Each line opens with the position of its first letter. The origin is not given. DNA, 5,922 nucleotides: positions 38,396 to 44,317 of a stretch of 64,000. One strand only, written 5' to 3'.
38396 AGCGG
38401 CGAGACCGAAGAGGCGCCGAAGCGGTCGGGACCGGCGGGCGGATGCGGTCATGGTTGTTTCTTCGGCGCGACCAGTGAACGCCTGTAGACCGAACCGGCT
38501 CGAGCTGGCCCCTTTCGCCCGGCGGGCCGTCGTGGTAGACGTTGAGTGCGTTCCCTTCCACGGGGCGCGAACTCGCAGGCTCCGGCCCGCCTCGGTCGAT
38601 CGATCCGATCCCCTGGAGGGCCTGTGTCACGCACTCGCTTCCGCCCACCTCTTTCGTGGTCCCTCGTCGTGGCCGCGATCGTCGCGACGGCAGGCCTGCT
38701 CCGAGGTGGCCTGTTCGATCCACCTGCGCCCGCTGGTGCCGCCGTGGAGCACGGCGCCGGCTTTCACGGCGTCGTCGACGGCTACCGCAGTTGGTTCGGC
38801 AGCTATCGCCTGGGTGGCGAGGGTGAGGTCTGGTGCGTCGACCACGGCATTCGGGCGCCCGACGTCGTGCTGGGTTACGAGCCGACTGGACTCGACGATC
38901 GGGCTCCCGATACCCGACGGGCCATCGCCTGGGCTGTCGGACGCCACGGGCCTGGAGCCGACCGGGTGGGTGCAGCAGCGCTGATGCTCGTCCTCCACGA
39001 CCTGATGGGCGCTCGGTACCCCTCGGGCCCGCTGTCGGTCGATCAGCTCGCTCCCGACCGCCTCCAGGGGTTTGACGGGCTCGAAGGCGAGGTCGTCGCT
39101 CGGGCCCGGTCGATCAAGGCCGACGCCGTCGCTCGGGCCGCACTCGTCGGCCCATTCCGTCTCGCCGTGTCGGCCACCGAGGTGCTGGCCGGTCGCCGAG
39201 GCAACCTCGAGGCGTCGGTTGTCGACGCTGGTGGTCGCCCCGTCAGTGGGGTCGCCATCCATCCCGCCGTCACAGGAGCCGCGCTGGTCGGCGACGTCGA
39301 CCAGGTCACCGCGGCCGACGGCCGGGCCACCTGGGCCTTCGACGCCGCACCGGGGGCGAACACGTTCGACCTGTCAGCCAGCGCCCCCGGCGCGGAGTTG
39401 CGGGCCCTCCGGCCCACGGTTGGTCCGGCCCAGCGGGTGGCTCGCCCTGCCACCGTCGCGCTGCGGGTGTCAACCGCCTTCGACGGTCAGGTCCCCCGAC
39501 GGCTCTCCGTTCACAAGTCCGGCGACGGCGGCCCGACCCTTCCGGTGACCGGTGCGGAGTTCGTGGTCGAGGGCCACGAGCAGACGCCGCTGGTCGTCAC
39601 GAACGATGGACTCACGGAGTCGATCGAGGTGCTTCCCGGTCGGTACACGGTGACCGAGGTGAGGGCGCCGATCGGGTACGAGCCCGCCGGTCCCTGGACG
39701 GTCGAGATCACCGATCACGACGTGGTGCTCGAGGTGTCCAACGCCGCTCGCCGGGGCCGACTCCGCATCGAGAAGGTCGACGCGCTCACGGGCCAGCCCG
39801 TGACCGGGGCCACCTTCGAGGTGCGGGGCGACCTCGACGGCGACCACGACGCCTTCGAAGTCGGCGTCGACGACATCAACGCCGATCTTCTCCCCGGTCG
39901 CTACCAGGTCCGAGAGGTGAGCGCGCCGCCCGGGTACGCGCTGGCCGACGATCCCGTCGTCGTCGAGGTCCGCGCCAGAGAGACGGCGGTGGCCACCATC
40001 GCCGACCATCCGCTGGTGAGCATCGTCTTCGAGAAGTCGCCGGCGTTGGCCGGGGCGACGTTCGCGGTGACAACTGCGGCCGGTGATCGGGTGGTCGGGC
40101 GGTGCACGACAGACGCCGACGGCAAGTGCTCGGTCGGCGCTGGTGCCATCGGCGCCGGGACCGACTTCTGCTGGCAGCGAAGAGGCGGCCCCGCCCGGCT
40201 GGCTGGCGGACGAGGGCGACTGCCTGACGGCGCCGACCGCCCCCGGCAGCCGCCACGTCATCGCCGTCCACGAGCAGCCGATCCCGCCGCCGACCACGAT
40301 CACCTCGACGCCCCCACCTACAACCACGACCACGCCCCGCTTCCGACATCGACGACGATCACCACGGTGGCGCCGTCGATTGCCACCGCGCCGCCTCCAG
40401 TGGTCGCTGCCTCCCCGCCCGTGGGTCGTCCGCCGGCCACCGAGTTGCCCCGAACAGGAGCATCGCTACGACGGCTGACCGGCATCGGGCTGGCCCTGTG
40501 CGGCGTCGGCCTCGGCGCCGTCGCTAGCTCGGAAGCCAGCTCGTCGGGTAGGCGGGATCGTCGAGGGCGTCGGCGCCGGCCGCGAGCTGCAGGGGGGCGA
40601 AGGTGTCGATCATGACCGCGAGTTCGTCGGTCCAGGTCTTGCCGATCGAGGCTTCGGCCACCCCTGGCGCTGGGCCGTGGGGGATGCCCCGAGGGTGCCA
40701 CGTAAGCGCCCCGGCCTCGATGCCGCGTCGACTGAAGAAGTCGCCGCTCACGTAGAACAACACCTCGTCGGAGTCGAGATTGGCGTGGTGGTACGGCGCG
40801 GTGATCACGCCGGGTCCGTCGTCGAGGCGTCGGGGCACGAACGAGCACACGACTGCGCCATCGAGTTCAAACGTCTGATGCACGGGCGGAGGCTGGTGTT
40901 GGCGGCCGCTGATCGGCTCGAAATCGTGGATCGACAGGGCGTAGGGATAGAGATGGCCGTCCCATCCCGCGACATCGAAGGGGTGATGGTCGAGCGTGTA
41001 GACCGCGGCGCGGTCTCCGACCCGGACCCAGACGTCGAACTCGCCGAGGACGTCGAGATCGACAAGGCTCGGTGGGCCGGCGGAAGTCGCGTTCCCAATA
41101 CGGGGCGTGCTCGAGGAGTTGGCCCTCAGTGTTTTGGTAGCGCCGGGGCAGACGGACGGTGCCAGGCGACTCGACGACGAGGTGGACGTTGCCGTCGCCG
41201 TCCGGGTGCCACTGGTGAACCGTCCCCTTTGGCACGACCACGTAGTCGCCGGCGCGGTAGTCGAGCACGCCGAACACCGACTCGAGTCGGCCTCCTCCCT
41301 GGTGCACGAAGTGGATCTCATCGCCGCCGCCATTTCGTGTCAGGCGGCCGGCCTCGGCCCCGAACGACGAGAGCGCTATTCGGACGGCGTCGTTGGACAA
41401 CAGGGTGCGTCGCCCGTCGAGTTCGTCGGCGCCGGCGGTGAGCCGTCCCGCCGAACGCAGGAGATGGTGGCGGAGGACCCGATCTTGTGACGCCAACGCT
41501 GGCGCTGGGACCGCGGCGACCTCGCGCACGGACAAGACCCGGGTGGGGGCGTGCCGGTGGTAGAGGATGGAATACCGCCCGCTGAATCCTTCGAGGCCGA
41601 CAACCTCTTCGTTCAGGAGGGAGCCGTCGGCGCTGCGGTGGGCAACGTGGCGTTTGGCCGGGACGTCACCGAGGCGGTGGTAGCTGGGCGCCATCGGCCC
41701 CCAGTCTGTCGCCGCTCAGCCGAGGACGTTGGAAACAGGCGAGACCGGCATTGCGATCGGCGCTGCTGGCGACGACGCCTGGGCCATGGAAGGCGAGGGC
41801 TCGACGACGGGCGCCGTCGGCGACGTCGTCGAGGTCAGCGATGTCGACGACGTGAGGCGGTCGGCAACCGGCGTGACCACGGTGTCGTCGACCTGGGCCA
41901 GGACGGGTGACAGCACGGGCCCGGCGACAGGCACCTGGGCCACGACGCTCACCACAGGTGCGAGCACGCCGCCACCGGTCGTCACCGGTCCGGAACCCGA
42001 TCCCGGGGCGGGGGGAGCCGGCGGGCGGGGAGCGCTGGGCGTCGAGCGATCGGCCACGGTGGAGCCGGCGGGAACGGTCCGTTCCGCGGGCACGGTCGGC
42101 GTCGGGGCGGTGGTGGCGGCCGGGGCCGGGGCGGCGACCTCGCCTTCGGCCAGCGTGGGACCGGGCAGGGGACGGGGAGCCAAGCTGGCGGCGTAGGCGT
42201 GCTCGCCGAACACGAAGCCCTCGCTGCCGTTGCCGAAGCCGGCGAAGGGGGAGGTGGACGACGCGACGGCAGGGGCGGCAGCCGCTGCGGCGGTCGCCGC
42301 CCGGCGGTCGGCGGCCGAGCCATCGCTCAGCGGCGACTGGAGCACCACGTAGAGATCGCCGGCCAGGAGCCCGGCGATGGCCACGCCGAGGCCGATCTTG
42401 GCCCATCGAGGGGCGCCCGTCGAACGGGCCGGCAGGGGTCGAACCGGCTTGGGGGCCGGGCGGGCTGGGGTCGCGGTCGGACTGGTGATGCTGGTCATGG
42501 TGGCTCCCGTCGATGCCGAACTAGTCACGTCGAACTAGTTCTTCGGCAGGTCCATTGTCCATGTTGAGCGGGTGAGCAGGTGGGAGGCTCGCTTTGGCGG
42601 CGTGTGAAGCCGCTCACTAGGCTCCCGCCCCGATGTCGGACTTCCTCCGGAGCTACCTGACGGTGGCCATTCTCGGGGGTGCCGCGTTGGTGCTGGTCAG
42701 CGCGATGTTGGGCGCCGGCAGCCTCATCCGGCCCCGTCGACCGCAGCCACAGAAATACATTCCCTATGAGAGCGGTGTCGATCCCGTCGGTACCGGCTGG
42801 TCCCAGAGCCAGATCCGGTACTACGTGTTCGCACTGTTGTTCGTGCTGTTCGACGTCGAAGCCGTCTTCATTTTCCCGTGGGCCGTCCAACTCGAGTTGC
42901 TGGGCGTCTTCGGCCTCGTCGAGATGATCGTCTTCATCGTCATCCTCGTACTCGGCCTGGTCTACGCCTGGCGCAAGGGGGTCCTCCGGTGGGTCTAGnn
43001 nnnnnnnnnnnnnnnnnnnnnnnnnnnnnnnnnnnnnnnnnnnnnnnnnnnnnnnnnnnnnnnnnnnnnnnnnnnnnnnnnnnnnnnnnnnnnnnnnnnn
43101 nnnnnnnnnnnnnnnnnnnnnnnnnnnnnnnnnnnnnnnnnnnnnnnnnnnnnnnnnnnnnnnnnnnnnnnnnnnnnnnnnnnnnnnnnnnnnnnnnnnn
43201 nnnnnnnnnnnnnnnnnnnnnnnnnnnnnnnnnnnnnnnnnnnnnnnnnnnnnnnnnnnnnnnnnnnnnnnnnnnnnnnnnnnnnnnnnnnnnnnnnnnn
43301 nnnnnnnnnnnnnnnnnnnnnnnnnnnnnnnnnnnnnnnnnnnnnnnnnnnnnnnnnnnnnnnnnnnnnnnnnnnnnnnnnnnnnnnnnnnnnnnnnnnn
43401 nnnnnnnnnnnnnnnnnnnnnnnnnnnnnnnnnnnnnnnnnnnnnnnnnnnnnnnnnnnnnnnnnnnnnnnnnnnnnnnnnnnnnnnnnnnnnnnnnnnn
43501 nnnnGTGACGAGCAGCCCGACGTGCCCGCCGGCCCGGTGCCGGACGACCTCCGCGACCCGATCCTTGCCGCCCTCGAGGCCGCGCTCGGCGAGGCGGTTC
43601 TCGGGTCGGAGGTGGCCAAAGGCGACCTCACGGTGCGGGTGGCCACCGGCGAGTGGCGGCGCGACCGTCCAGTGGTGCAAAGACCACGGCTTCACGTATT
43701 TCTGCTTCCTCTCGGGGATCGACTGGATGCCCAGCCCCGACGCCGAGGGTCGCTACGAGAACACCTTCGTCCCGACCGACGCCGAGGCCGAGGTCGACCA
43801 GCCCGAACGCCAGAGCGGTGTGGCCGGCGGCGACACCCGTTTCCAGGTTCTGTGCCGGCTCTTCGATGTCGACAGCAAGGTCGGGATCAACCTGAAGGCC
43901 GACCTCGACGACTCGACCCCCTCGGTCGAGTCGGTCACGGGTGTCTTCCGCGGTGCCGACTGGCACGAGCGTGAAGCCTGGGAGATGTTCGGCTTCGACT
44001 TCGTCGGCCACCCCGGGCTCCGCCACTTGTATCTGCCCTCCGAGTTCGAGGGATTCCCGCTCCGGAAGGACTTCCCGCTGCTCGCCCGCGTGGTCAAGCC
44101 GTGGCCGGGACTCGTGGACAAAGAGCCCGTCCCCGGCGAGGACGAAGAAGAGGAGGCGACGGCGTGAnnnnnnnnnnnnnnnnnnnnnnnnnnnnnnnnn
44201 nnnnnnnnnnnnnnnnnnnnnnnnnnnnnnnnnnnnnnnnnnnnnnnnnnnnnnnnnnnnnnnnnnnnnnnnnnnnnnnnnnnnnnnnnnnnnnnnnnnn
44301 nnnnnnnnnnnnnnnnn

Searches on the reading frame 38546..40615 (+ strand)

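Call 50: search_protein_families(library=pfam, proteins=[window:38546-40615:+], max_evalue=0.001)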
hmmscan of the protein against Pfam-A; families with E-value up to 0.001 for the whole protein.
window:38546-40615:+ (689 aa): 2 families
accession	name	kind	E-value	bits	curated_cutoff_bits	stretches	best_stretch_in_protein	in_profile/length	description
PF17802.7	SpaA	-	4.3e-25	88.1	23.1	2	404-485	1-87/91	Prealbumin-like fold domain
PF02369.22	Big_1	-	0.0005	20.5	34.9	0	221-267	21-68/93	Bacterial Ig-like domain (group 1)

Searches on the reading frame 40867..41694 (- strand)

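Call 26: search_protein_families(library=pfam, proteins=[window:40867-41694:-], max_evalue=0.01)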
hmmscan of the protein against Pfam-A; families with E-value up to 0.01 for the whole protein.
window:40867-41694:- (275 aa): 3 families
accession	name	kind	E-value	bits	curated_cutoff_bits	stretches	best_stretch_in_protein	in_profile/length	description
PF07883.17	Cupin_2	-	4.4e-06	26.8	27.2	1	123-173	18-67/70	Cupin domain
PF05899.18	Cupin_3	-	0.00098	19.2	23.5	1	111-162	12-64/74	EutQ-like cupin domain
PF02311.25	AraC_binding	-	0.0057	16.8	21.1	0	126-171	25-70/135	AraC-like ligand binding domain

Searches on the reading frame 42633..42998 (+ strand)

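Call 38: search_protein_families(library=pfam, proteins=[window:42633-42998:+], max_evalue=0.001)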
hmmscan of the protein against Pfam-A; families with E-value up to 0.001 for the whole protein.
window:42633-42998:+ (121 aa): 1 family
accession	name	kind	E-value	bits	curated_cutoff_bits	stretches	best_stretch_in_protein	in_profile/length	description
PF00507.24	Oxidored_q4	-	1.1e-37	128.6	23.3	1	24-120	3-99/99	NADH-ubiquinone/plastoquinone oxidoreductase, chain 3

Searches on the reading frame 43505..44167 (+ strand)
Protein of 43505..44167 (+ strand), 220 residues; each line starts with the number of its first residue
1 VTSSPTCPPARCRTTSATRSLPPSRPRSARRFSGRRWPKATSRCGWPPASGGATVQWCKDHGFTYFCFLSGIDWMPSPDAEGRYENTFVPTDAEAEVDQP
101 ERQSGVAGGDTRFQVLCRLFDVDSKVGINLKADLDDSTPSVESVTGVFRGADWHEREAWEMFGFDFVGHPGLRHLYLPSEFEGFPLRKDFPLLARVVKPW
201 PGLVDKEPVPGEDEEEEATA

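Call 38: search_protein_families(library=pfam, proteins=[window:43505-44167:+], max_evalue=0.001)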
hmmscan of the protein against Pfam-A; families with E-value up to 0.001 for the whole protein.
window:43505-44167:+ (220 aa): 1 family
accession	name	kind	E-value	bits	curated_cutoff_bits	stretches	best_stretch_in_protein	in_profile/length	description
PF00329.25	Complex1_30kDa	-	7.7e-30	104.4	22.5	1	87-194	33-122/124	Respiratory-chain NADH dehydrogenase, 30 Kd subunit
